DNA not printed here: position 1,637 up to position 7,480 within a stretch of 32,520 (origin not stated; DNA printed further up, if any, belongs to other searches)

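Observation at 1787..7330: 1847-aa terminal virion protein carries an apparently catalytically intact RadC/JAB domain, suggesting an injected polyvalent effector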

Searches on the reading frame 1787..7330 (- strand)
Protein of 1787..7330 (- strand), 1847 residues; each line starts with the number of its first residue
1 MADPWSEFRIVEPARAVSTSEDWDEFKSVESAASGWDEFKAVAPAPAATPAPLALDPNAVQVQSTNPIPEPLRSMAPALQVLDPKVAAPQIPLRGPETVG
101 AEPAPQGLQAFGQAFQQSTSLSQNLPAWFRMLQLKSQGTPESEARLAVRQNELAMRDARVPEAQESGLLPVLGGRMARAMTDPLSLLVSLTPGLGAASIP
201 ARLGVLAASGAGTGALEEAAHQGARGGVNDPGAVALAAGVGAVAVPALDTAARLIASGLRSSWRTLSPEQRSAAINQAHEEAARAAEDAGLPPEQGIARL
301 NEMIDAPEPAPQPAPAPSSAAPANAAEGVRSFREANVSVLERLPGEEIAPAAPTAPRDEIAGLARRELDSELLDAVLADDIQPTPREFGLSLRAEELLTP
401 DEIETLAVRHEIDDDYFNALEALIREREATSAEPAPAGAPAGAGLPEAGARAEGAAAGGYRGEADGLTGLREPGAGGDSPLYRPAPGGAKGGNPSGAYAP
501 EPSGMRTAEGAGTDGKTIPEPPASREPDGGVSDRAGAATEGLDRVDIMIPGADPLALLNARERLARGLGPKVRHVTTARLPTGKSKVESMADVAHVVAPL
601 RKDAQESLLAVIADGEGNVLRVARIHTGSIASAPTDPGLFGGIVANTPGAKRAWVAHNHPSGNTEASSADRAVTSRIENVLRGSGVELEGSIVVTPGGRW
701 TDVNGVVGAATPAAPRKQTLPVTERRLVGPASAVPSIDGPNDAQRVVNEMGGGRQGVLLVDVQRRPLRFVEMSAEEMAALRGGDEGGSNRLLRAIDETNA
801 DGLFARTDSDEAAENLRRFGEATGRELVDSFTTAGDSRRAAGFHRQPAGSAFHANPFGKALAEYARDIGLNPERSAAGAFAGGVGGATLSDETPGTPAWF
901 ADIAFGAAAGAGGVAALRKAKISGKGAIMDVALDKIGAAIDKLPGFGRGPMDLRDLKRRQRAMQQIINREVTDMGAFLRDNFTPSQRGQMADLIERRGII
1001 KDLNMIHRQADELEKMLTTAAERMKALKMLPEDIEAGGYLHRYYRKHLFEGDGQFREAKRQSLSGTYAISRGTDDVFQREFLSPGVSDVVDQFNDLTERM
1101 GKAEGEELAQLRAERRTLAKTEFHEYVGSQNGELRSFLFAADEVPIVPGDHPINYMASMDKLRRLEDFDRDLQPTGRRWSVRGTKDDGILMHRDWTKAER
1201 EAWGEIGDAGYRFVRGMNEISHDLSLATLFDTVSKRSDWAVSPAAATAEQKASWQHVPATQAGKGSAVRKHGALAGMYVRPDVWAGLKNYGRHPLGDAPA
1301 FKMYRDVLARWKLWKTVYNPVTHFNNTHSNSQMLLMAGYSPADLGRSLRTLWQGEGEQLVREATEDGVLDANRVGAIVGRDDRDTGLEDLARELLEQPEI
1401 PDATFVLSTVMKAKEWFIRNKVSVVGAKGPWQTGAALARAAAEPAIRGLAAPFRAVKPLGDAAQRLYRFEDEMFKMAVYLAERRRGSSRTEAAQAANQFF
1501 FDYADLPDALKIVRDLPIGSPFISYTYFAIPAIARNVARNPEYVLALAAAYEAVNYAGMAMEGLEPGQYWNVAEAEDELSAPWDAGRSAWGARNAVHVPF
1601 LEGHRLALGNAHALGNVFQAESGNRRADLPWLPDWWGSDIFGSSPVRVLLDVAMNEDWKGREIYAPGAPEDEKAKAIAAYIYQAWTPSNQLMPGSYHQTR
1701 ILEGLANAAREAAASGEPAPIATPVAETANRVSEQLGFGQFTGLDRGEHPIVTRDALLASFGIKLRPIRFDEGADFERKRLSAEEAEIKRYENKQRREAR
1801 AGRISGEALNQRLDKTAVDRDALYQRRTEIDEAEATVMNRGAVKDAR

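Call 4: search_protein_families(library=pfam, proteins=[window:1787-7330:-], max_evalue=0.1)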
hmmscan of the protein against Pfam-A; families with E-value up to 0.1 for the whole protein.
window:1787-7330:- (1847 aa): 1 family
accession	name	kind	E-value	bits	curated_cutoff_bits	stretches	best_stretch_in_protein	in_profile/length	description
PF04002.20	RadC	-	2.4e-13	50.5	22.1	1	589-696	3-110/121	RadC-like JAB domain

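Call 5: search_protein_families(library=phrogs, proteins=[window:1787-7330:-], max_evalue=0.01)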
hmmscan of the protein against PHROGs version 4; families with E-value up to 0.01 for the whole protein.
window:1787-7330:- (1847 aa): 1 family
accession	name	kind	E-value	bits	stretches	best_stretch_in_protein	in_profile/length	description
phrog_10276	-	DNA, RNA and nucleotide metabolism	2.7e-09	38.2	1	586-698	32-143/153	DNA repair protein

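Call 8: search_dna_similar(query=window:1787-7330:-, collection=phages, mode=protein, max_rows=30)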
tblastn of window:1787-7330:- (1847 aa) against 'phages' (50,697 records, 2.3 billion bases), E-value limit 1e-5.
Records with a match: 4; places in all: 4; records where one place covers at least 80% of the query: 0.
Best place of each record, by identity: <60% 4.
By first word of the organism name: Bacteriophage 4.
By host as written in the record: Helicobacter pullorum 2; Helicobacter pullorum NCTC 12824 1; Helicobacter pullorum NCTC 12824 genome 1.
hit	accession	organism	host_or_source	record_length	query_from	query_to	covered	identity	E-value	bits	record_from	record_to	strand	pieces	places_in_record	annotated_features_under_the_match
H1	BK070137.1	Bacteriophage sp.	Helicobacter pullorum NCTC 12824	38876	1178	1338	9%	27.8%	4e-11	75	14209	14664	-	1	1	hypothetical protein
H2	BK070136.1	Bacteriophage sp.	Helicobacter pullorum NCTC 12824 genome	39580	1178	1338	9%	27.8%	4e-11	75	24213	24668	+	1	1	hypothetical protein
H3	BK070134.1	Bacteriophage sp.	Helicobacter pullorum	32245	1178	1338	9%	27.8%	5e-11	74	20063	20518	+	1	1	none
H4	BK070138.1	Bacteriophage sp.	Helicobacter pullorum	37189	1178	1338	9%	27.8%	5e-11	74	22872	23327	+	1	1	hypothetical protein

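Call 10: find_homologous_proteins(query=window:1787-7330:-, max_evalue=0.00001)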
Query window:1787-7330:- (1847 aa): 7 proteins with E <= 0.00001 among 8000 candidates.
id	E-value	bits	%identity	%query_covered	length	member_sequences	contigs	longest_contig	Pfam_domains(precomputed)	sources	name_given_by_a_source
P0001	0.0e+0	4107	100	100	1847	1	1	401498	PF04002.21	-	-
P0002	0.0e+0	3363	83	100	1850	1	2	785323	PF04002.21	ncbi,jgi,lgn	jgi:hypothetical protein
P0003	0.0e+0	1035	42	72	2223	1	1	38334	PF04002.21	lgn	-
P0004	1.4e-293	996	45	69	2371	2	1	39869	PF04002.21,PF01832.26,PF18763.8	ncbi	-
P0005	1.1e-47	181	28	51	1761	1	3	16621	-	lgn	-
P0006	2.3e-35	140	26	35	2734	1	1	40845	PF04002.21,PF18796.7,PF18799.7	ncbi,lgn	-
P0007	1.3e-16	78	26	35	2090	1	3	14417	PF18823.7,PF01464.26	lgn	-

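Call 11: search_protein_families(library=pfam, proteins=[P0002, P0003, P0004, P0005], max_evalue=0.01)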
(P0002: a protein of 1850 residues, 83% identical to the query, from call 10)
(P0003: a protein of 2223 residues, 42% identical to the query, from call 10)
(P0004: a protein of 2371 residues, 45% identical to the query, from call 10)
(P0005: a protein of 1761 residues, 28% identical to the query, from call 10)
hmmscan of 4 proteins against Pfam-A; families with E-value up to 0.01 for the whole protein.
P0002 (1850 aa): 1 family
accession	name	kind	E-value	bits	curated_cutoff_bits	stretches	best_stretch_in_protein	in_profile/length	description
PF04002.20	RadC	-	2.5e-10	40.8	22.1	1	588-695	2-109/121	RadC-like JAB domain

P0003 (2223 aa): 1 family
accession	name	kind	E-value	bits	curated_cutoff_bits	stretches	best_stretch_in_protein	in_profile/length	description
PF04002.20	RadC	-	1.5e-14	54.4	22.1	1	875-990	3-118/121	RadC-like JAB domain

P0004 (2371 aa): 3 families
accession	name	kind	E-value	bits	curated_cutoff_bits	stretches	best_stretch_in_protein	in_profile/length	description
PF18763.7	ddrB-ParB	-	3.4e-33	114.8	27.6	1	639-760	3-121/121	ddrB-like ParB superfamily domain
PF01832.25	Glucosaminidase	-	2.2e-30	106.3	30.2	1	26-151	2-119/123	Mannosyl-glycoprotein endo-beta-N-acetylglucosaminidase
PF04002.20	RadC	-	8.5e-12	45.5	22.1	1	1131-1239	2-110/121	RadC-like JAB domain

P0005 (1761 aa): 0 families

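Call 12: search_protein_families(library=pfam, proteins=[P0006, P0007], max_evalue=0.01)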
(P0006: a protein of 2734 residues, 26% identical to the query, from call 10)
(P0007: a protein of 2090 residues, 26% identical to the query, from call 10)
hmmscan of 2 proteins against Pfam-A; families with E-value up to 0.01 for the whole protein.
P0006 (2734 aa): 3 families
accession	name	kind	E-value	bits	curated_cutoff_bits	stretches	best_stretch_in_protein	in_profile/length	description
PF18799.6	LPD5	-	7.7e-39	133.7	27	1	1171-1307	10-144/144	Large polyvalent protein-associated domain 5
PF18796.6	LPD1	-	9.4e-19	67.7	27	1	1464-1550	1-77/78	Large polyvalent protein-associated domain 1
PF04002.20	RadC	-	2.3e-10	40.9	22.1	1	1641-1759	3-116/121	RadC-like JAB domain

P0007 (2090 aa): 2 families
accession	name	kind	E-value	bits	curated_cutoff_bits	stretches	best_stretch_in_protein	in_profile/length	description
PF18823.6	InPase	-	1.5e-39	135.4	26.8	1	822-952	1-135/135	Inorganic Pyrophosphatase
PF01464.25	SLT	-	3.9e-10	39.7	21.3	1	33-127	7-100/117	Transglycosylase SLT domain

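Call 15: find_encoding_contigs(protein=P0004, flank=10000, max_places=3)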
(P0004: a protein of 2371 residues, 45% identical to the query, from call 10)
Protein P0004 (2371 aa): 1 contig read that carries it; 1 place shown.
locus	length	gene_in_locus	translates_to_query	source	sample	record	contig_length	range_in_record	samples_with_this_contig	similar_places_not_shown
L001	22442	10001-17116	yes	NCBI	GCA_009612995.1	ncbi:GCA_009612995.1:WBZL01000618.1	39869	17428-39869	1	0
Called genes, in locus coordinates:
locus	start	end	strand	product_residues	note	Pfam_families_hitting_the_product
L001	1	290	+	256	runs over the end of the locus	PF24175:SU10_adaptor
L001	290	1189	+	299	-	-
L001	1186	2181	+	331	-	-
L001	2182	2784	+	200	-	PF27318:HI1402_helical (weak)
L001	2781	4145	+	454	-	-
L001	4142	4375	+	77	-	-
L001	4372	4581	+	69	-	-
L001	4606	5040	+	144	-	-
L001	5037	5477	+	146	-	-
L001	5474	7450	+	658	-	PF13884:Peptidase_S74 (weak)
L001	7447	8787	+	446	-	-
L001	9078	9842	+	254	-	PF04383:KilA-N, PF01381:HTH_3 (faint)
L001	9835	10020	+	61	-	-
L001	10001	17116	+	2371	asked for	PF01832:Glucosaminidase, PF18763:ddrB-ParB, PF04002:RadC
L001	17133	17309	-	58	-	-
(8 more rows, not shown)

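Call 16: find_encoding_contigs(protein=P0002, flank=10000, max_places=3)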
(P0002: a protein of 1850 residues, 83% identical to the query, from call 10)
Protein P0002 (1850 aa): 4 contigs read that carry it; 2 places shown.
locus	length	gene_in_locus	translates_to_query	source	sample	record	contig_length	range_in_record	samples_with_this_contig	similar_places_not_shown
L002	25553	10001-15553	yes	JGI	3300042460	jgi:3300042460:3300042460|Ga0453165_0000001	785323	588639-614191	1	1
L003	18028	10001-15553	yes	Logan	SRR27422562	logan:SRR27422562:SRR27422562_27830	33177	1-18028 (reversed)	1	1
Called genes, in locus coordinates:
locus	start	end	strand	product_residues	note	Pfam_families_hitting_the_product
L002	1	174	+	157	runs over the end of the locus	-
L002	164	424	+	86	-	-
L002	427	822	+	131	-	-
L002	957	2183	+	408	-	-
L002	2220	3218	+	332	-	-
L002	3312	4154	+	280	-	PF24175:SU10_adaptor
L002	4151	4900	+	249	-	-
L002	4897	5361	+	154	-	-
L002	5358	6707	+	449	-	-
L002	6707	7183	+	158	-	-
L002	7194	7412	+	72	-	-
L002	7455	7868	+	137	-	-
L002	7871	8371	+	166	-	-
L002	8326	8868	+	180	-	-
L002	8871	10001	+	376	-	-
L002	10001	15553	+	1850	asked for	PF04002:RadC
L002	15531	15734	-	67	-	-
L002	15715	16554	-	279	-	PF02498:Bro-N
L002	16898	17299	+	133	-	-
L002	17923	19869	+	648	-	PF00270:DEAD, PF04851:ResIII (weak), PF00271:Helicase_C, PF25399:DeaD_dimer, PF03880:DbpA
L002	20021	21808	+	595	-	PF02771:Acyl-CoA_dh_N, PF02770:Acyl-CoA_dh_M, PF00441:Acyl-CoA_dh_1, PF08028:Acyl-CoA_dh_2 (weak), PF22924:ACOX_C_alpha1, PF12806:Acyl-CoA_dh_C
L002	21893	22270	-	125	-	PF01844:HNH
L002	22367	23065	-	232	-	PF01479:S4, PF00849:PseudoU_synth_2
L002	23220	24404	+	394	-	PF00070:Pyr_redox (faint), PF00890:FAD_binding_2, PF01134:GIDA (faint), PF03486:HI0933_like, PF12831:FAD_oxidored, PF13450:NAD_binding_8 (weak), PF01266:DAO (weak), PF22780:HI0933_like_1st, +2 more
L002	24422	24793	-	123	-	PF02656:DUF202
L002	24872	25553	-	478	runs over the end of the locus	PF02412:TSP_3 (faint), PF00691:OmpA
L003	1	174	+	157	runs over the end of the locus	-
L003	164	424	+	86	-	-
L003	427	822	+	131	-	-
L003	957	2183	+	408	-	-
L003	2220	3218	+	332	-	-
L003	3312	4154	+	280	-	PF24175:SU10_adaptor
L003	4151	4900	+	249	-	-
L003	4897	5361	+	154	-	-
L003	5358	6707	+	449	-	-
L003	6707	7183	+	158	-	-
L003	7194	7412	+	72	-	-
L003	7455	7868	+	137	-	-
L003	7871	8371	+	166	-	-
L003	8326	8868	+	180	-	-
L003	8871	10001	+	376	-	-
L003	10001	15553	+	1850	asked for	PF04002:RadC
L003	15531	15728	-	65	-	-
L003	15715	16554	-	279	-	PF02498:Bro-N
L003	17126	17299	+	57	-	-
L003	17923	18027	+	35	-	?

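Call 17: search_solved_structures(query=window:1787-7330:-, max_evalue=1, show_alignments=2)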
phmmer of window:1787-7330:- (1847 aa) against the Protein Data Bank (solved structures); distinct sequences matched with E-value up to 1: 4.
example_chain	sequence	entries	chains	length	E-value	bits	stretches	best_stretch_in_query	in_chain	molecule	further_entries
2qlc_A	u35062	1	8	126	0.0037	17.9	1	597-688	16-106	DNA repair protein radC homolog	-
7cjy_A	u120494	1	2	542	0.49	10.9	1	1154-1196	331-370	(-)-drimenol synthase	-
9we3_A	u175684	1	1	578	0.53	10.8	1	1154-1196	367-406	(-)-drimenol synthase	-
5jd3_A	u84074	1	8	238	0.8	10.2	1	1586-1660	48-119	LAE5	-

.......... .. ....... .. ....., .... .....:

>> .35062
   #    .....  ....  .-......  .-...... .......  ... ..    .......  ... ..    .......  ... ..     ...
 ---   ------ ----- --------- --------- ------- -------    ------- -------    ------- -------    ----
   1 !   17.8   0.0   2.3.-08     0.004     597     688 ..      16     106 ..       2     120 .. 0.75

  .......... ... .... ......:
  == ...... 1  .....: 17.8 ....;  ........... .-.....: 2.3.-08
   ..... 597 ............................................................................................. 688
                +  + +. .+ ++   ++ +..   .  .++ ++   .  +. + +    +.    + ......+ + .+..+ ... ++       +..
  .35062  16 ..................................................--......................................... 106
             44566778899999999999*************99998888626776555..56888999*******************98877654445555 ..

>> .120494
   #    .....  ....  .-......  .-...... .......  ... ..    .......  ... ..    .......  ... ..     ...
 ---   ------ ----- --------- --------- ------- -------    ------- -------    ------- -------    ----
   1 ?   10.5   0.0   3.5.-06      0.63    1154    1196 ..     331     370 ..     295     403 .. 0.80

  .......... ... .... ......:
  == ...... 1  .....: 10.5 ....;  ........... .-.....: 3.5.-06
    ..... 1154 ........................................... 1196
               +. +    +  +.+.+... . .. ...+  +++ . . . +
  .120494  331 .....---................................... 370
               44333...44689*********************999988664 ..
